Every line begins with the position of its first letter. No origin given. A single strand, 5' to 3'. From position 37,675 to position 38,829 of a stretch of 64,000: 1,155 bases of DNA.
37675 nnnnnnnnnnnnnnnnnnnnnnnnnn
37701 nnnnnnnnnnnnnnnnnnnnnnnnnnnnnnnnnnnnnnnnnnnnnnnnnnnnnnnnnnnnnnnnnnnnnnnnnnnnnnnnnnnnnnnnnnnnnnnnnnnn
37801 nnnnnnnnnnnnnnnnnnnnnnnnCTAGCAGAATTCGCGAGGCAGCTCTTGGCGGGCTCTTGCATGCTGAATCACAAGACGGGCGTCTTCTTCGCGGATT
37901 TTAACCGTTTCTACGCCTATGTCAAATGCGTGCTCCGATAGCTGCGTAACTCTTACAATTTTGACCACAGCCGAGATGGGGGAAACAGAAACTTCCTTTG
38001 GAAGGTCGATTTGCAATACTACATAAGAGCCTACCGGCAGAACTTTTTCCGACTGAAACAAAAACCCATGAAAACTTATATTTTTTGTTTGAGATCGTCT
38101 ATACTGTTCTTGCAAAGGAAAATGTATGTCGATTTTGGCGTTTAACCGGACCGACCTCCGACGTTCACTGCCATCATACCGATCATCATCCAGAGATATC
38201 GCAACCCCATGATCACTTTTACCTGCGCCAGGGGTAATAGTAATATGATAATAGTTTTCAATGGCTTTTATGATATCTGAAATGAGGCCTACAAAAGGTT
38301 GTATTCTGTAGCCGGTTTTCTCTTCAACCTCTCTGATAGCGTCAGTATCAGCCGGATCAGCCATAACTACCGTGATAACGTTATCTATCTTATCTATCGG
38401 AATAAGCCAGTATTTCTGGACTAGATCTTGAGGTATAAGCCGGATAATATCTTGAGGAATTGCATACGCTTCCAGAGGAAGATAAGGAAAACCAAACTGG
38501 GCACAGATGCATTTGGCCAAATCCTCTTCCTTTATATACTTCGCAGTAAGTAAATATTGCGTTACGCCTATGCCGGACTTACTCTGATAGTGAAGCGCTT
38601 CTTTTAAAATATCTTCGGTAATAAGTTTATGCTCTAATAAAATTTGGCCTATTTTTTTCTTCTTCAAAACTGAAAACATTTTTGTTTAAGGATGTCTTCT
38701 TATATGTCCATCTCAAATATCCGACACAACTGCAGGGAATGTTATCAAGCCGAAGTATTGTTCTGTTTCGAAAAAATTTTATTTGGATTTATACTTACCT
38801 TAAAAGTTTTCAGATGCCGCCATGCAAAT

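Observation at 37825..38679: MshEN-PilZ fusion: two different c-di-GMP-binding domains in one protein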

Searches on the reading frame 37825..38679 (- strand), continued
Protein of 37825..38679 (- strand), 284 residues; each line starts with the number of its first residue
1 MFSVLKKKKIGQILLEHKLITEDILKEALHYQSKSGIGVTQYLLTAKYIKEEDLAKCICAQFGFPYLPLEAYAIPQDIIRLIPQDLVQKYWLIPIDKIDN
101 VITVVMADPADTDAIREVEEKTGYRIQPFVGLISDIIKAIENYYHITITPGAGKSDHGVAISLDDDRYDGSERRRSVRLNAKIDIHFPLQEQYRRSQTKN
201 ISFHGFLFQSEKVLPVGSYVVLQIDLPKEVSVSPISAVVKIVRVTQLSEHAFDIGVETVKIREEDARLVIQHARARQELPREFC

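Call 69: search_protein_families(library=pfam, proteins=[L012:495-1700:+, L012:3360-3938:+, L013:1519-2184:+, L013:36-698:+, L060:1340-1903:+, L060:1888-2823:+, L066:2008-3282:+, L067:1610-2107:+, L067:3241-3696:+, L011:3734-4360:+], max_evalue=0.001)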
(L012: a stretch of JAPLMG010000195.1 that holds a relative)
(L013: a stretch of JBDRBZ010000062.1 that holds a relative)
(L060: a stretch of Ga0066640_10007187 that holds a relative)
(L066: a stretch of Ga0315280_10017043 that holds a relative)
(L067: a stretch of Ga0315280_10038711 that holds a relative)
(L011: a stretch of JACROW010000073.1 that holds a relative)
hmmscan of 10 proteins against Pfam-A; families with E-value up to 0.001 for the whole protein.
L012:495-1700:+ (401 aa): 12 families
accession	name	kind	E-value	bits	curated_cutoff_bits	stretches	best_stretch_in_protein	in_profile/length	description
PF10672.15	Methyltrans_SAM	-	2.3e-22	80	27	1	178-331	84-234/286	S-adenosylmethionine-dependent methyltransferase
PF17785.7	PUA_3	-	1.3e-19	70.2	22.6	1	6-69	1-64/64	PUA-like domain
PF13847.12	Methyltransf_31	-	2.4e-14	53.7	27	1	216-359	2-127/145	Methyltransferase domain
PF09445.16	Methyltransf_15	-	9.2e-11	42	22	1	219-298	2-80/165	RNA cap guanine-N2 methyltransferase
PF03602.21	Cons_hypoth95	-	4.1e-10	40.1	24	1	217-300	41-123/182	Conserved hypothetical protein 95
PF02475.24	TRM5-TYW2_MTfase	-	1.7e-09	38.3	28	1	184-295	5-110/164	TRM5/TYW2 methyltransferase domain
PF06325.19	PrmA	-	2.7e-07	30.8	22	1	215-294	159-231/296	Ribosomal protein L11 methyltransferase (PrmA)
PF05175.20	MTS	-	3.7e-07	30.4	23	1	218-364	32-170/170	Methyltransferase small domain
PF13649.12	Methyltransf_25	-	4.1e-07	31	27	1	221-295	1-70/97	Methyltransferase domain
PF01170.24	UPF0020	-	4.3e-07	30.3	22.3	1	215-346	26-177/197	RMKL-like, methyltransferase domain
PF01728.25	FtsJ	-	6.4e-07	29.9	24.1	1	215-333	19-137/181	FtsJ-like methyltransferase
PF01596.23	Methyltransf_3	-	4.2e-05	23.4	22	1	212-296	39-127/204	O-methyltransferase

L012:3360-3938:+ (192 aa): 0 families

L013:1519-2184:+ (221 aa): 0 families

L013:36-698:+ (220 aa): 2 families
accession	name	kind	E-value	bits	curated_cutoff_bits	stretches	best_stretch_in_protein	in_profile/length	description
PF00990.26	GGDEF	-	3.9e-40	137.7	23.8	1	60-211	3-160/161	Diguanylate cyclase, GGDEF domain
PF22335.1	Cas10-Cmr2_palm2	-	3.3e-06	27.7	27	1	114-213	34-132/133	Cas10/Cmr2, second palm domain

L060:1340-1903:+ (187 aa): 3 families
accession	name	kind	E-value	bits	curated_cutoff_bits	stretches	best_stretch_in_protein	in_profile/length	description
PF00156.33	Pribosyltran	-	6.9e-24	84.4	26.3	1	15-159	5-142/158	Phosphoribosyl transferase domain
PF14681.12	UPRTase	-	1.3e-05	25.2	27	1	74-142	93-159/206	Uracil phosphoribosyltransferase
PF24390.1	PRTase-CE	-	0.00019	21.8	27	1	83-140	95-142/253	PRTase-CE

L060:1888-2823:+ (311 aa): 2 families
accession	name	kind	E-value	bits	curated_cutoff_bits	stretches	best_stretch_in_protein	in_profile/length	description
PF02729.26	OTCace_N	-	4.5e-48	163.5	29.9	1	10-153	1-148/148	Aspartate/ornithine carbamoyltransferase, carbamoyl-P binding domain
PF00185.30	OTCace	-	2.3e-28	99.7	29.4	1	159-305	1-156/157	Aspartate/ornithine carbamoyltransferase, Asp/Orn binding domain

L066:2008-3282:+ (424 aa): 3 families
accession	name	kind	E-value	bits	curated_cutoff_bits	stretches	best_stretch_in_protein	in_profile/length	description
PF02518.31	HATPase_c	-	4.8e-23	82.1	26.4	1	313-422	2-107/111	Histidine kinase-, DNA gyrase B-, and HSP90-like ATPase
PF00512.31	HisKA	-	8e-10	39.1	26.9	1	205-267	3-63/66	His Kinase A (phospho-acceptor) domain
PF01590.32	GAF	-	5.8e-07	30.5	22.4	1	36-167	2-128/133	GAF domain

L067:1610-2107:+ (165 aa): 0 families

L067:3241-3696:+ (151 aa): 1 family
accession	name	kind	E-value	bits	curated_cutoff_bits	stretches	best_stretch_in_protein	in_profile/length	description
PF07705.17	CARDB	-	5.2e-08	33.5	22.7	1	29-142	1-100/101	CARDB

L011:3734-4360:+ (208 aa): 2 families
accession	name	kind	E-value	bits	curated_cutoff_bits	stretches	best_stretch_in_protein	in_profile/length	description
PF08281.18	Sigma70_r4_2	-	1.7e-11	44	25.7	1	148-199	3-54/54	Sigma-70, region 4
PF04545.22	Sigma70_r4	-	4.4e-08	33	24.1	1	152-201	1-50/50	Sigma-70, region 4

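Call 70: search_protein_families(library=pfam, proteins=[L068:5753-6274:+, L069:993-1385:+, L070:953-1411:+, L064:1322-1756:+, L064:3-395:+, L065:1611-2273:+, L059:6504-7277:+, L066:668-910:+, L060:2901-4181:+, L063:2-268:+], max_evalue=0.001)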
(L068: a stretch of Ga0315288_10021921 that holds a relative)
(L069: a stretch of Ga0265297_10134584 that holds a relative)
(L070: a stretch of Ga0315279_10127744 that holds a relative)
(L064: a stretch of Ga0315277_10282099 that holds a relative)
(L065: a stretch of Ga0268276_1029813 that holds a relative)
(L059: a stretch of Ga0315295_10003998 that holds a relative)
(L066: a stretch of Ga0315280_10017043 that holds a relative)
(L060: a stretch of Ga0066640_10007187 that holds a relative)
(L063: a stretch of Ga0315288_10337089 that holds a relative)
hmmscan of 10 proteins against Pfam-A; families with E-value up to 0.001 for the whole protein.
L068:5753-6274:+ (173 aa): 1 family
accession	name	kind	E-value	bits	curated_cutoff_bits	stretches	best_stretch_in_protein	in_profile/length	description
PF03840.19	SecG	-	0.00076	20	29.2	0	22-45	45-68/70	Preprotein translocase SecG subunit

L069:993-1385:+ (130 aa): 1 family
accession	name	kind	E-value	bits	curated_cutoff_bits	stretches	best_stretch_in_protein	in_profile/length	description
PF00072.30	Response_reg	-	1.7e-24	86.6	30.2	1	14-125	1-110/111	Response regulator receiver domain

L070:953-1411:+ (152 aa): 0 families

L064:1322-1756:+ (145 aa): 1 family
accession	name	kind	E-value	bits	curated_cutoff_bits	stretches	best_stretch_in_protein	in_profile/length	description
PF09394.16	Inhibitor_I42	-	1.8e-16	60.6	27.2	1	66-138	8-81/91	Chagasin family peptidase inhibitor I42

L064:3-395:+ (130 aa): 0 families

L065:1611-2273:+ (221 aa): 0 families

L059:6504-7277:+ (257 aa): 2 families
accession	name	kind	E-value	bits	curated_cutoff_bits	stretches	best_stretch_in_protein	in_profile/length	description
PF00535.33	Glycos_transf_2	-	3.2e-15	56.9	23.3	1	6-141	1-146/168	Glycosyl transferase family 2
PF13704.12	Glyco_tranf_2_4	-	0.0003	21.7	27.5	1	26-88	17-86/98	Glycosyl transferase family 2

L066:668-910:+ (80 aa): 2 families
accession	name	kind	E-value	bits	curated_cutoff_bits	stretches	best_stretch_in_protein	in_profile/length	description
PF14358.11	DUF4405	-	4.2e-10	40.4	26.7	1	9-66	1-66/66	Domain of unknown function (DUF4405)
PF01292.26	Ni_hydr_CYTB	-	0.00033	20.9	30.1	1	9-64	102-161/179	Prokaryotic cytochrome b561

L060:2901-4181:+ (426 aa): 3 families
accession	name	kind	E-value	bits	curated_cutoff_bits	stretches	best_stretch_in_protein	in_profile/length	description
PF01979.26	Amidohydro_1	-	8.1e-22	78.4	25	1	51-422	1-344/345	Amidohydrolase family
PF07969.17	Amidohydro_3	-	4e-12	46.8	29.7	1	43-67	1-25/472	Amidohydrolase family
PF12890.13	DHOase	-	1.1e-07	32.5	21.2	1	50-237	2-141/142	Dihydro-orotase-like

L063:2-268:+ (88 aa): 0 families

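Call 76: list_cluster_members(proteins=[P0027, P0029, P0034, P0075, P0061, P0065, P0067, P0085, P0090, P0135])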
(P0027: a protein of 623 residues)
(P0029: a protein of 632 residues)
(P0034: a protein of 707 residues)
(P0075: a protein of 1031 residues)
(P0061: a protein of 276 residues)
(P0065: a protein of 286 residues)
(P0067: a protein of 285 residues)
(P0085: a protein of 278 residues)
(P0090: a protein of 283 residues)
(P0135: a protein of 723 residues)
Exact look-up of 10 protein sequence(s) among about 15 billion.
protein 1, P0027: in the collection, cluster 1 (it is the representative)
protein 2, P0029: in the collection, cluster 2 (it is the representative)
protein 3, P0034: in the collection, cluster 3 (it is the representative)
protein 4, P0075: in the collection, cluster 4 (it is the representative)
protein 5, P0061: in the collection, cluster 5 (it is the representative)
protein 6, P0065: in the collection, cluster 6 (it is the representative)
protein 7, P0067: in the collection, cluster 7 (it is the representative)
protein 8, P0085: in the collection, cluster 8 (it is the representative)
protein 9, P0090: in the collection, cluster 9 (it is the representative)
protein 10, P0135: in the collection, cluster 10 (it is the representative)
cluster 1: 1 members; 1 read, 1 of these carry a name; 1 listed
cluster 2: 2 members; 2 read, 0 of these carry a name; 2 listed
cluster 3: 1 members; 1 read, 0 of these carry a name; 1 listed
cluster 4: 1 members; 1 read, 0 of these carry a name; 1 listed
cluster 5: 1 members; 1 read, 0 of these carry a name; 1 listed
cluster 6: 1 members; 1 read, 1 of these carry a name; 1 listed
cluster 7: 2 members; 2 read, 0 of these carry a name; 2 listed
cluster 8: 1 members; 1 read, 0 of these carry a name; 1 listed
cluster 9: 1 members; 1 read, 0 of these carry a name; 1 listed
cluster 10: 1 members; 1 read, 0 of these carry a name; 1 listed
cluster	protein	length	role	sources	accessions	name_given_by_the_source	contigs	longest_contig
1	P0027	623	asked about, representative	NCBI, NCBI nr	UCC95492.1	MAG: PilZ domain-containing protein [Candidatus Omnitrophota bacterium]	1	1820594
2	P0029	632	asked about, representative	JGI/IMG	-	-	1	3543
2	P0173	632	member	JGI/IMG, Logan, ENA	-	-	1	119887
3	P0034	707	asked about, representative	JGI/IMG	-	-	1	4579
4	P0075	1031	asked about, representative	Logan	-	-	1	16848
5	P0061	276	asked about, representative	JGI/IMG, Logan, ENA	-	-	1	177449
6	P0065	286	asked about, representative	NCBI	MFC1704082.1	PilZ domain-containing protein [Candidatus Omnitrophota bacterium]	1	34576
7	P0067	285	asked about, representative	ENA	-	-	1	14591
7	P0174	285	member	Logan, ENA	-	-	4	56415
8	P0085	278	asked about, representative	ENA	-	-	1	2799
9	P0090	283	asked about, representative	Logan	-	-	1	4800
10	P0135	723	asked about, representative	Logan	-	-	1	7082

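Call 77: find_encoding_contigs(protein=P0027, flank=8000, max_places=1)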
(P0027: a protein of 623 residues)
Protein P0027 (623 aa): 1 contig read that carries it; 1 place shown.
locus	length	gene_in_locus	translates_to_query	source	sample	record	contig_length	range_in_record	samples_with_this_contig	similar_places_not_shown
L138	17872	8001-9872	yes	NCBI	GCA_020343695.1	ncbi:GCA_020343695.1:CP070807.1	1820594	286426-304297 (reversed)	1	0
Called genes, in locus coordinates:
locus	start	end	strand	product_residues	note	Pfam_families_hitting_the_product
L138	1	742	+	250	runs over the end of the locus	PF00142:Fer4_NifH, PF01656:CbiA, PF02374:ArsA_ATPase (weak), PF09140:MipZ, PF10609:ParA, PF13614:AAA_31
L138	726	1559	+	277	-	-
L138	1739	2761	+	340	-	-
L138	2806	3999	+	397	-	PF00072:Response_reg, PF00990:GGDEF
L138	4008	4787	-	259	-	PF01209:Ubie_methyltran (weak), PF13489:Methyltransf_23 (weak), PF13649:Methyltransf_25, PF13847:Methyltransf_31 (weak), PF08241:Methyltransf_11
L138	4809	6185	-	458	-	-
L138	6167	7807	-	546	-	PF05960:DUF885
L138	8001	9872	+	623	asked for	PF05157:MshEN, PF07238:PilZ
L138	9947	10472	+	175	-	PF00324:AA_permease, PF13520:AA_permease_2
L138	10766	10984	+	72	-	-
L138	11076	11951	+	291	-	PF01734:Patatin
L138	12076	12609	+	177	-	PF02632:BioY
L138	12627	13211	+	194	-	PF04367:DUF502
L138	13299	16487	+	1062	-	-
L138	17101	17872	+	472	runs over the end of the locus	PF13372:Alginate_exp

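Call 78: find_encoding_contigs(protein=P0061, flank=8000, max_places=1)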
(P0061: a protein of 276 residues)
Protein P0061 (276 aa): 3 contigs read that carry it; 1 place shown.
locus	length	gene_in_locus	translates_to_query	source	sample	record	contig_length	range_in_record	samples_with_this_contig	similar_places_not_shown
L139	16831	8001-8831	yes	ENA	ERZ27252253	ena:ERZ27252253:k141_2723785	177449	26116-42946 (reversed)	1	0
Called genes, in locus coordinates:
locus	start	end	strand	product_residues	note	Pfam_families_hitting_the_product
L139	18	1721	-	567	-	PF02310:B12-binding, PF04055:Radical_SAM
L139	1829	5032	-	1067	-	-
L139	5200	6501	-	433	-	PF04773:FecR, PF13174:TPR_6 (faint)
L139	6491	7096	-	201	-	PF04542:Sigma70_r2, PF08281:Sigma70_r4_2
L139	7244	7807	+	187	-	-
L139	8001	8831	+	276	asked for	PF05157:MshEN, PF07238:PilZ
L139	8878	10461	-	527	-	PF04773:FecR, PF00404:Dockerin_1 (faint)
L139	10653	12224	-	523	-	PF24575:TPR_Slam (faint), PF00515:TPR_1 (faint), PF07719:TPR_2 (faint), PF12895:ANAPC3 (faint), PF13174:TPR_6 (faint), PF13181:TPR_8 (faint), PF13424:TPR_12 (faint), PF25064:ARM_TT21_5th, +4 more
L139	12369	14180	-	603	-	PF00884:Sulfatase, PF01663:Phosphodiest, PF16347:SGSH_C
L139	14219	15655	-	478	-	PF13489:Methyltransf_23 (faint)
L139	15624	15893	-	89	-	-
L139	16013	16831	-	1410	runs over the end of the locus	PF00871:Acetate_kinase, PF01515:PTA_PTB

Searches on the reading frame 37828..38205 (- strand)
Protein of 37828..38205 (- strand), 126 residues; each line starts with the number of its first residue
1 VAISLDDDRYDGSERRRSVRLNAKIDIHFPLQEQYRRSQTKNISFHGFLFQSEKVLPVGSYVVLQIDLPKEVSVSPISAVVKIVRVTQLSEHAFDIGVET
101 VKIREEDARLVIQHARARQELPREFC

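Call 83: search_solved_structures(query=window:37828-38205:-, max_evalue=10, show_alignments=4)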
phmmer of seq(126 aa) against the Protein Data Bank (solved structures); distinct sequences matched with E-value up to 10: 0.

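Call 86: search_solved_structures(query=A3, max_evalue=1, show_alignments=4)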
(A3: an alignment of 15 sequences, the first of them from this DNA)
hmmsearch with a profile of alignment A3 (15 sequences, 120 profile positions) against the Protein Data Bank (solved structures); distinct sequences matched with E-value up to 1: 2.
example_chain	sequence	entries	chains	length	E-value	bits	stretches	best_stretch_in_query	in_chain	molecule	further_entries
5vx6_A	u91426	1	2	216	0.02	18.1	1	7-117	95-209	Uncharacterized protein YpfA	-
8up5_P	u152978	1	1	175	0.67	13.2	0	16-34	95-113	KEOPS complex subunit Pcc1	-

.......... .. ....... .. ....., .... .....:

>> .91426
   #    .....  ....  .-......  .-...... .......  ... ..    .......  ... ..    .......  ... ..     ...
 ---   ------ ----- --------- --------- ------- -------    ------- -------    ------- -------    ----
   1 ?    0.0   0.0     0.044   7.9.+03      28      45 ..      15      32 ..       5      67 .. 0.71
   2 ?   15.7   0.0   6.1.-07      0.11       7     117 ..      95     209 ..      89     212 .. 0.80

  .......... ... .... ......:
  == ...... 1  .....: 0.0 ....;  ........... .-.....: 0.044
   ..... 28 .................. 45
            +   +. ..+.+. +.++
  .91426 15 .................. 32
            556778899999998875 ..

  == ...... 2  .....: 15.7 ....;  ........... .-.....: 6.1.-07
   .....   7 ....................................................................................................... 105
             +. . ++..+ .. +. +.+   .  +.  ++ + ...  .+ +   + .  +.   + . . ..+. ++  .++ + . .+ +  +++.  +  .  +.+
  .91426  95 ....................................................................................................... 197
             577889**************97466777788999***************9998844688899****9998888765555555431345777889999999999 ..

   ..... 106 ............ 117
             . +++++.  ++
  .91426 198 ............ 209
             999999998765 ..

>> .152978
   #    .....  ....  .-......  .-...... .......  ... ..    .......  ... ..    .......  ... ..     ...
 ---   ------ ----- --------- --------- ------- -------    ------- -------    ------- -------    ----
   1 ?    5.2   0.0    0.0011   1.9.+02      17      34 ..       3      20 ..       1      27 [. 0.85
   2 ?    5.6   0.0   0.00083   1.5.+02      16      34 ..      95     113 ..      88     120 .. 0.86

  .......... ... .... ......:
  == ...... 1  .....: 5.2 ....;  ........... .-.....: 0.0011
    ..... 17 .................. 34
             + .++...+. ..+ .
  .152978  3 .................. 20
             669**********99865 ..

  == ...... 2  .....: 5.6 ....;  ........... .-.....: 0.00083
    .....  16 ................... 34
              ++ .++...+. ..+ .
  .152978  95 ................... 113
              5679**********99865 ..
